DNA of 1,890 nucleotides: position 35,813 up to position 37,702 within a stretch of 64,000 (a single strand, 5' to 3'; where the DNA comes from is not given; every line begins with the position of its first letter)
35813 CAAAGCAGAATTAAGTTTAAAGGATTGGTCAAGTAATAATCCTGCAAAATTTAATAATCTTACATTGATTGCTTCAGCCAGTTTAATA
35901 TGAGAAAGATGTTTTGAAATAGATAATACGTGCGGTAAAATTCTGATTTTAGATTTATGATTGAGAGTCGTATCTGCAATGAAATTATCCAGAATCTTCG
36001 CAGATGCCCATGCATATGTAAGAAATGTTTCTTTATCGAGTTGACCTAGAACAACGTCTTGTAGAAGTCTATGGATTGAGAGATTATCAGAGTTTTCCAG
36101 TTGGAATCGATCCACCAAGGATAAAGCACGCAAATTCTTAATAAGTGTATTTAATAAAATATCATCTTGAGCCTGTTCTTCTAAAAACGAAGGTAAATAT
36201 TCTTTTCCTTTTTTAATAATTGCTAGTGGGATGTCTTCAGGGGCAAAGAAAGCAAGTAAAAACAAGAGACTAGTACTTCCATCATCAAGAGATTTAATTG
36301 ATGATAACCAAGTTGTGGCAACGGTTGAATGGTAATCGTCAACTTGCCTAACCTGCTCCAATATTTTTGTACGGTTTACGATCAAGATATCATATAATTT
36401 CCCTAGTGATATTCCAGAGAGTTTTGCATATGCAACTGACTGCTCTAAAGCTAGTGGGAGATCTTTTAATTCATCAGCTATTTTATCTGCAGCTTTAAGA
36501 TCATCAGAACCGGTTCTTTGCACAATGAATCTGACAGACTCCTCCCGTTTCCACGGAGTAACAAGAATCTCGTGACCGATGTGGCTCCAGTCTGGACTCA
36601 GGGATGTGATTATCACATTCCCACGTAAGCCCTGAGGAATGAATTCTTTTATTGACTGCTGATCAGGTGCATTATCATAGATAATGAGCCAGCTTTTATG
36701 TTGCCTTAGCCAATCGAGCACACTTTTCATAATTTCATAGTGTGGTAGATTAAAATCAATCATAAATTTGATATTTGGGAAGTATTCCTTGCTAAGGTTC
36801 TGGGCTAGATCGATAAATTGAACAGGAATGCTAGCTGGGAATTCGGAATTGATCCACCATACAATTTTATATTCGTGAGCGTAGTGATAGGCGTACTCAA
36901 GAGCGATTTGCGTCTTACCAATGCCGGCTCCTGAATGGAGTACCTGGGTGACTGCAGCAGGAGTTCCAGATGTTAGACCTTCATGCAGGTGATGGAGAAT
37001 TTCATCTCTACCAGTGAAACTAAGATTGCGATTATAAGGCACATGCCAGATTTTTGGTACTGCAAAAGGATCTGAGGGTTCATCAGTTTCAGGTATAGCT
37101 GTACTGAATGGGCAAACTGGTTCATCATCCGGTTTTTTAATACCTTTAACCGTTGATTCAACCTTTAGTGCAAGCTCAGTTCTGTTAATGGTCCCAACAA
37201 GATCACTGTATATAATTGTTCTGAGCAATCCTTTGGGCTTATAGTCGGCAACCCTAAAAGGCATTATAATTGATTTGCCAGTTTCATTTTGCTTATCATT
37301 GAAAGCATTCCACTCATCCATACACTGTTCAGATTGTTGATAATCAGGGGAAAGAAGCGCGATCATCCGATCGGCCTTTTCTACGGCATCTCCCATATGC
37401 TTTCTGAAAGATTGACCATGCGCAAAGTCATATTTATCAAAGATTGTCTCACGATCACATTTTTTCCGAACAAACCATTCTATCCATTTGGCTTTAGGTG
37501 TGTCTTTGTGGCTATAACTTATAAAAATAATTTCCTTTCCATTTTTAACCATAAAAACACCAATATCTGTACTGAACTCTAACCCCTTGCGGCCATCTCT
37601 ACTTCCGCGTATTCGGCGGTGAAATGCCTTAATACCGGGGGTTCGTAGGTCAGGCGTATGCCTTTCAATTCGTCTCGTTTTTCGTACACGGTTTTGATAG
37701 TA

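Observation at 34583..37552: AT-rich single-gene island encoding a TIR-NB-ARC-TPR STAND NTPase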

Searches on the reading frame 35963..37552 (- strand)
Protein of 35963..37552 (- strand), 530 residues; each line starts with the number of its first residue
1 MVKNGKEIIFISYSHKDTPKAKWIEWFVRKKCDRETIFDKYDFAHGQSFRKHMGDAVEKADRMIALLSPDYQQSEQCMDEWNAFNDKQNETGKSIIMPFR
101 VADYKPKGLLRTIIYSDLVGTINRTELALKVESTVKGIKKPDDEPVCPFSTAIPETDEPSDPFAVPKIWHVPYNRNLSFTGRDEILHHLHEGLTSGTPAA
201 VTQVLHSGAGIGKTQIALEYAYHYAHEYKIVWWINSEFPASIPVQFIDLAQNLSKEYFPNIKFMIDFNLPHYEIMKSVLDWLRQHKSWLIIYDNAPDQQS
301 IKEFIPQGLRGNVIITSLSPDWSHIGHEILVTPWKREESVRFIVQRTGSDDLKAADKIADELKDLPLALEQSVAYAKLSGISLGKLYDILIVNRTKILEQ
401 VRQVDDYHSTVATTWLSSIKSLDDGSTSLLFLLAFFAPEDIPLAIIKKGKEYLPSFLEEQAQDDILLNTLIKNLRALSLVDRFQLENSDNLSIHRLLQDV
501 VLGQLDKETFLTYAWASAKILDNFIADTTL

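Call 50: predict_structure(alignment_id=A3)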
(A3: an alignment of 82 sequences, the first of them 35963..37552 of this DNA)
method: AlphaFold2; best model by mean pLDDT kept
length: 530 residues; sequences in the alignment: 82
mean_pLDDT: 88.8   pTM: 0.66
mean pLDDT of the five models: 88.8, 86.8, 85.3, 84.1, 83.6
residues with pLDDT >= 90: 373; 70-90: 115; 50-70: 26; < 50: 16
segments of 3 or more residues with pLDDT < 50: 1-3, 145-156
pLDDT, mean of each block of 10 residues (from residue 1): 71 93 93 88 81 92 96 92 93 93 92 91 82 80 46 50 87 87 91 83 85 93 95 95 96 88 90 95 95 95 92 94 92 93 94 97 91 91 96 84 62 86 96 95 96 96 97 91 92 91 95 97 80
secondary structure, 60 per line:
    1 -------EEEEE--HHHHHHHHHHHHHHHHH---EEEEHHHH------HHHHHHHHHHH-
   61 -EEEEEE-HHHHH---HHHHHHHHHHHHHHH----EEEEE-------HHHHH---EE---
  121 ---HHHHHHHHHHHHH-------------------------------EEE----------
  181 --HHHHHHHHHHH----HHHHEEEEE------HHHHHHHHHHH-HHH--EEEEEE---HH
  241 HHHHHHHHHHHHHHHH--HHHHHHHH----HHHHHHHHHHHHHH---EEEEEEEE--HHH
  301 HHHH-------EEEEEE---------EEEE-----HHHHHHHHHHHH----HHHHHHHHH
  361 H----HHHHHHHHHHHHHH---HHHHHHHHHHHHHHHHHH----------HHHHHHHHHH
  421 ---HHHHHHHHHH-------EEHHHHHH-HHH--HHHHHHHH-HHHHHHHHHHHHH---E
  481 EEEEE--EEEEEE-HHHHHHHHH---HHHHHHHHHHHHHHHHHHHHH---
elements in order: E8-12 H15-31 E35-38 H39-42 H49-59 E62-67 H69-73 H77-91 E96-100 H108-112 H124-136 E168-170 H183-193 H198-201 E202-206 H213-223 E230-235 H239-256 H259-266 H271-284 E288-295 H298-304 E312-317 E327-330 H336-347 H352-361 H366-379 H383-400 H411-420 H424-433 H443-448 H455-462 H464-476 E480-485 E488-493 H495-503 H507-527

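Call 53: fold_search(model_id=the predicted structure, library=pdb)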
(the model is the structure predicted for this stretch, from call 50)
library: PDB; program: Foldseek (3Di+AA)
matches with E <= 10: 1475; with E <= 0.001: 124
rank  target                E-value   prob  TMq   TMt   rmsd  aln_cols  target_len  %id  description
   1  8jo0_A                8.1e-14  1.00  0.52  0.69   4.7       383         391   15  The Cryo-EM structure of a heptameric CED-4/CED-3 catalytic complex (released 2023-06-28)
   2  8jol_B                1.0e-13  1.00  0.51  0.54  18.2       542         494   15  cryo-EM structure of the CED-4/CED-3 holoenzyme (released 2023-06-28)
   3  8jns_D                2.8e-13  1.00  0.52  0.68   4.5       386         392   15  cryo-EM structure of a CED-4 hexamer (released 2023-06-28)
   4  2a5y_B                3.4e-13  1.00  0.51  0.54   4.8       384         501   16  Structure of a CED-4/CED-9 complex (released 2005-10-11)
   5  7dfv_B                3.6e-13  1.00  0.43  0.44  15.6       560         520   15  Cryo-EM structure of plant NLR RPP1 tetramer core part (released 2020-12-16)
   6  4m9s_A                4.0e-13  1.00  0.52  0.54   5.0       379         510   15  crystal structure of CED-4 bound CED-3 fragment (released 2013-10-23)
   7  7crc_B                4.0e-13  1.00  0.45  0.23  15.7       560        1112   15  Cryo-EM structure of plant NLR RPP1 tetramer in complex with ATR1 (released 2020-12-16)
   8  3lqq_A                4.7e-13  1.00  0.52  0.54   4.4       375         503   16  Structure of the CED-4 Apoptosome (released 2010-04-28)
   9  4m9s_B                6.4e-13  1.00  0.53  0.55  18.2       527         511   15  crystal structure of CED-4 bound CED-3 fragment (released 2013-10-23)
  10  3lqq_B                1.4e-12  1.00  0.51  0.53  18.8       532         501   15  Structure of the CED-4 Apoptosome (released 2010-04-28)
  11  3shf                  6.9e-12  1.00  0.36  0.18  16.7       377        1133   16  Crystal structure of the R265S mutant of full-length murine Apaf-1 (released 2011-08-24)
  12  2a5y_C                7.3e-12  1.00  0.52  0.71   5.2       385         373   14  Structure of a CED-4/CED-9 complex (released 2005-10-11)
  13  9cc8_A                7.7e-12  1.00  0.46  0.31  28.4       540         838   13  Hexameric state of the NRC4 resistosome (released 2024-09-11)
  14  1z6t_B                8.1e-12  1.00  0.36  0.32  16.2       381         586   14  Structure of the apoptotic protease-activating factor 1 bound to ADP (released 2005-04-19)
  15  1z6t_A                1.1e-11  1.00  0.35  0.33  16.2       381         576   15  Structure of the apoptotic protease-activating factor 1 bound to ADP (released 2005-04-19)
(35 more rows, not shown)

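Call 74: search_protein_representatives(protein=window:35963-37552:-)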
Query: 530 residues. Proteins with E-value up to 0.001 (for the whole library): 25473; up to 1e-10: 12556; up to 1e-30: 3091. The best 150 are listed.
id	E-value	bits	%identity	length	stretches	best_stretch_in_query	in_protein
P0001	0.0e+00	1210.4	100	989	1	1-530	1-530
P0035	1.2e-90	321.0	39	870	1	6-520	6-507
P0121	3.2e-88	313.0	35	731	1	9-524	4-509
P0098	5.5e-87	308.9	38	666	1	6-505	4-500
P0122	7.5e-86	305.2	37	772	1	9-517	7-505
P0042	2.9e-85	303.2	37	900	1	6-520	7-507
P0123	2.5e-84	300.2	35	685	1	9-521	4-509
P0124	2.7e-84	300.1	36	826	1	9-522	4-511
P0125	2.7e-84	300.0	38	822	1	4-509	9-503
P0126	5.8e-84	299.0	36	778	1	6-524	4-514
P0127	2.3e-83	297.0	35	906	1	8-522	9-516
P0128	3.0e-83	296.6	35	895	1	9-511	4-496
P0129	5.2e-83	295.8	38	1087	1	9-519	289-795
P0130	2.1e-82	293.8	36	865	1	5-502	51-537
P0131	1.0e-80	288.2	40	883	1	9-445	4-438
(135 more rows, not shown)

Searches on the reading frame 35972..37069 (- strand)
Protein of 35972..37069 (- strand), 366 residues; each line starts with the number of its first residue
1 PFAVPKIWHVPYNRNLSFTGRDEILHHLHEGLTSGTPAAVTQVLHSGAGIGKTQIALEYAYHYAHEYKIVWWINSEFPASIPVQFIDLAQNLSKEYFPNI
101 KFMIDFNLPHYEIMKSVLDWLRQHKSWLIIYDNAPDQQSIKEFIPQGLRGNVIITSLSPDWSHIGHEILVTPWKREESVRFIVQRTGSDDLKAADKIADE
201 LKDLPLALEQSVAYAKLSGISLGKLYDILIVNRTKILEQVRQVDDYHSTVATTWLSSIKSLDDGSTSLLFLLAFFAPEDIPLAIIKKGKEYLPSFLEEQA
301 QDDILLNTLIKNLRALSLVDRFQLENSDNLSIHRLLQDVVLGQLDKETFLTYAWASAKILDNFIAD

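Call 24: search_solved_structures(query=window:35972-37069:-, max_evalue=1, show_alignments=3)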
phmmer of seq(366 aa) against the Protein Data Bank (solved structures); distinct sequences matched with E-value up to 1: 1.
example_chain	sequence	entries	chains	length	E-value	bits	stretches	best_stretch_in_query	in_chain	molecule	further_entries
3nd1_A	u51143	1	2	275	0.33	13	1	207-293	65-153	Precorrin-6A synthase/CobF protein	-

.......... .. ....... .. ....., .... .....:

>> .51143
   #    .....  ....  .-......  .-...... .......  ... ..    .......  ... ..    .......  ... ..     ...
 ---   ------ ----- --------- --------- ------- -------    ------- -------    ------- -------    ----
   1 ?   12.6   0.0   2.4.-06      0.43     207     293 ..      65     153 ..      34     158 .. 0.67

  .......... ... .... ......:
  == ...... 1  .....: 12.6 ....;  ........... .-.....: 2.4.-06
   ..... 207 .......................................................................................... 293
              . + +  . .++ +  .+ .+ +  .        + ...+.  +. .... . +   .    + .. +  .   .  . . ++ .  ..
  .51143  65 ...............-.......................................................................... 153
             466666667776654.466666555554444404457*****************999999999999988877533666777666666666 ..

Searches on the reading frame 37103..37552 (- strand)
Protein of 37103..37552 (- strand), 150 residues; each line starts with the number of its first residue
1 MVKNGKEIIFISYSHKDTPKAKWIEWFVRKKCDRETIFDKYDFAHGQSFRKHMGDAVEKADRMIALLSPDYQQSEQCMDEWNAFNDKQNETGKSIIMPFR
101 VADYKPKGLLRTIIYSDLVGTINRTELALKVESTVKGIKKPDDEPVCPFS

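Call 23: search_solved_structures(query=window:37103-37552:-, max_evalue=1, show_alignments=4)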
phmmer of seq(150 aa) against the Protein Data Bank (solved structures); distinct sequences matched with E-value up to 1: 11.
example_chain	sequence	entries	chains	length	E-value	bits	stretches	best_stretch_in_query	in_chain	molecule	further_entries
4om7_A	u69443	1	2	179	0.0013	22.2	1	10-81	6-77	Toll-like receptor 6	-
1fyx_A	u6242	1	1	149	0.0038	20.7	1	9-82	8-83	TOLL-LIKE RECEPTOR 2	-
1fyv_A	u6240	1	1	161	0.021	18.3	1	9-96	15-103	TOLL-LIKE RECEPTOR 1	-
7nuw_A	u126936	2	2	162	0.022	18.3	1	9-96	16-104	Toll-like receptor 1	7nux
7nt7_A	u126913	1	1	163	0.022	18.2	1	9-96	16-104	Toll-like receptor 1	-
3jrn_A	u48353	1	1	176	0.036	17.5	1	9-99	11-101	AT1G72930 protein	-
2j67_A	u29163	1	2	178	0.069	16.6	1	8-86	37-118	TOLL LIKE RECEPTOR 10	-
1fyw_A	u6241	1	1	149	0.094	16.2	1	9-82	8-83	TOLL-LIKE RECEPTOR 2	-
7fcc_A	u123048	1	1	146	0.11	16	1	36-111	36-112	Isoform 4 of Interleukin-1 receptor accessory protein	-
4w8h_A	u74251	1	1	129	0.11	16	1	30-77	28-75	Toll-receptor-related 2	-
4w8g_A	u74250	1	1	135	0.12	15.8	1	30-77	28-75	Toll-receptor-related 2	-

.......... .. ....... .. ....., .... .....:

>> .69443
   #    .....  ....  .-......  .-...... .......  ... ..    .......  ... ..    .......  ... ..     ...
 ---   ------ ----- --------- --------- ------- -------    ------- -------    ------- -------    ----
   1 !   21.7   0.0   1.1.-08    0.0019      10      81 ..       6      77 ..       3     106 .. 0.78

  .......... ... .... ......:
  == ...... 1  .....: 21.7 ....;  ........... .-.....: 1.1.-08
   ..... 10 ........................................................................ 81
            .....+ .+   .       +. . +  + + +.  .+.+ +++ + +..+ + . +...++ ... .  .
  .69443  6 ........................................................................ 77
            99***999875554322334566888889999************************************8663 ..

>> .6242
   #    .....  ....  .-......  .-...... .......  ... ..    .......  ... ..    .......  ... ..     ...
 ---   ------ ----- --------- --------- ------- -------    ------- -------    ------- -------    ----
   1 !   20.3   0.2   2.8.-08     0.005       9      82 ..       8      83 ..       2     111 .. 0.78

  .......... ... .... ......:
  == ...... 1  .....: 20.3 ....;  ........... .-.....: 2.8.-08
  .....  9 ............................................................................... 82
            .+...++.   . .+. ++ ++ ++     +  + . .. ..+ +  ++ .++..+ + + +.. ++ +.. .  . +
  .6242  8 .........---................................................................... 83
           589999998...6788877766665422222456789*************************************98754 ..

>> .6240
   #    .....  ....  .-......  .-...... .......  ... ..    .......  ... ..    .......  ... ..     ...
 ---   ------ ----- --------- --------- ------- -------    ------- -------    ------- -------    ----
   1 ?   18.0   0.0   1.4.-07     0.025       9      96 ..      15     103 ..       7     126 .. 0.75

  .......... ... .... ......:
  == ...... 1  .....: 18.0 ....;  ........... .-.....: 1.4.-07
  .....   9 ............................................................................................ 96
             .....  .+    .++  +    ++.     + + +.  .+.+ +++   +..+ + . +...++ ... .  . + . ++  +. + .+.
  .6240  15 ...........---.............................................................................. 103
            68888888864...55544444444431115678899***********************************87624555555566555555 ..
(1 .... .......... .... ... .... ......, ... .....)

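Call 77: predict_structure(alignment_id=A4)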
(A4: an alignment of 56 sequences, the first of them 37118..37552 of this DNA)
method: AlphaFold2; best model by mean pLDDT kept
length: 145 residues; sequences in the alignment: 56
mean_pLDDT: 90.5   pTM: 0.84
mean pLDDT of the five models: 90.5, 90.4, 89.7, 88.9, 88.7
residues with pLDDT >= 90: 105; 70-90: 34; 50-70: 4; < 50: 2
segments of 3 or more residues with pLDDT < 50: none
pLDDT, mean of each block of 10 residues (from residue 1): 77 94 96 89 78 91 97 91 93 95 93 94 91 89 85
secondary structure, 60 per line:
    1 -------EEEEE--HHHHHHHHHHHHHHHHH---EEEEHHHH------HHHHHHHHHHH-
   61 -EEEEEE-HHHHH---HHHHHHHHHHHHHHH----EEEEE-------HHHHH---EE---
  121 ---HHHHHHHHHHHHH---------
elements in order: E8-12 H15-31 E35-38 H39-42 H49-59 E62-67 H69-73 H77-91 E96-100 H108-112 H124-136

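Call 79: fold_search(model_id=the predicted structure, library=pdb)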
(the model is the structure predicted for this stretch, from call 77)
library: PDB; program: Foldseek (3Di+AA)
matches with E <= 10: 1458; with E <= 0.001: 92
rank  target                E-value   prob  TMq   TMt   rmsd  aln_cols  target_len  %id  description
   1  8qlp_E                3.8e-06  1.00  0.73  0.28   5.4       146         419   15  CryoEM structure of the RNA/DNA bound SPARTA (BabAgo/TIR-APAZ) tetrameric complex (released 2024-01-31)
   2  9dlg_A                4.6e-06  1.00  0.64  0.60   5.8       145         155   14  CryoEM structure of the TIR domain from human TRAM (released 2025-01-22)
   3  2j67_B                6.3e-06  1.00  0.59  0.63   4.5       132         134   20  The TIR domain of human Toll-Like Receptor 10 (TLR10) (released 2006-09-27)
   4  4w8g                  7.7e-06  1.00  0.67  0.76   3.3       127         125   19  Crystal structure of the TIR domain of the Toll-related Receptor TRR-2 from the lower metazoan Hydra magnipapillata (cry (released 2015-09-09)
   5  1fyv                  8.7e-06  1.00  0.57  0.52   6.6       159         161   16  CRYSTAL STRUCTURE OF THE TIR DOMAIN OF HUMAN TLR1 (released 2000-11-22)
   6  4w8h_A                9.3e-06  1.00  0.67  0.75   3.2       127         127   19  Crystal structure of the TIR domain of the Toll-related Receptor TRR-2 from the lower metazoan Hydra magnipapillata (c (released 2015-09-09)
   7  8i87_A                1.3e-05  1.00  0.75  0.28   2.6       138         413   14  Cryo-EM structure of TIR-APAZ/Ago-gRNA-DNA complex (released 2023-07-19)
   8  8i87_G                1.6e-05  1.00  0.74  0.29   2.6       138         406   14  Cryo-EM structure of TIR-APAZ/Ago-gRNA-DNA complex (released 2023-07-19)
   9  8oz6_A                1.6e-05  1.00  0.73  0.28   2.8       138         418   14  cryoEM structure of SPARTA complex ligand-free (released 2023-08-16)
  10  7xoz_A                1.6e-05  1.00  0.71  0.63   4.4       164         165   19  Crystal structure of RPPT-TIR (released 2023-11-08)
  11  8spo_I                1.8e-05  1.00  0.74  0.31   2.6       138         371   14  Tetramerized activation of MapSPARTA bound with NAD+ (released 2023-08-23)
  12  8u72_H                1.9e-05  1.00  0.74  0.28   4.8       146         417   13  Cryo-EM structure of the SPARTA oligomer with guide RNA and target DNA (released 2024-06-12)
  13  8w8m_1A               1.9e-05  1.00  0.68  0.72   3.6       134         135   18  Cryo-EM structure of helical filament of MyD88 TIR (released 2024-09-04)
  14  7nuw                  1.9e-05  1.00  0.58  0.54   4.5       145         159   19  Crystal structure of the TIR domain of human TLR1 (crystallised with Zn2+ ions) (released 2021-08-25)
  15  8yym_A                2.0e-05  1.00  0.72  0.76   3.3       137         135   16  Cryo-EM structure of cylindrical fiber of MyD88 TIR (released 2025-03-26)
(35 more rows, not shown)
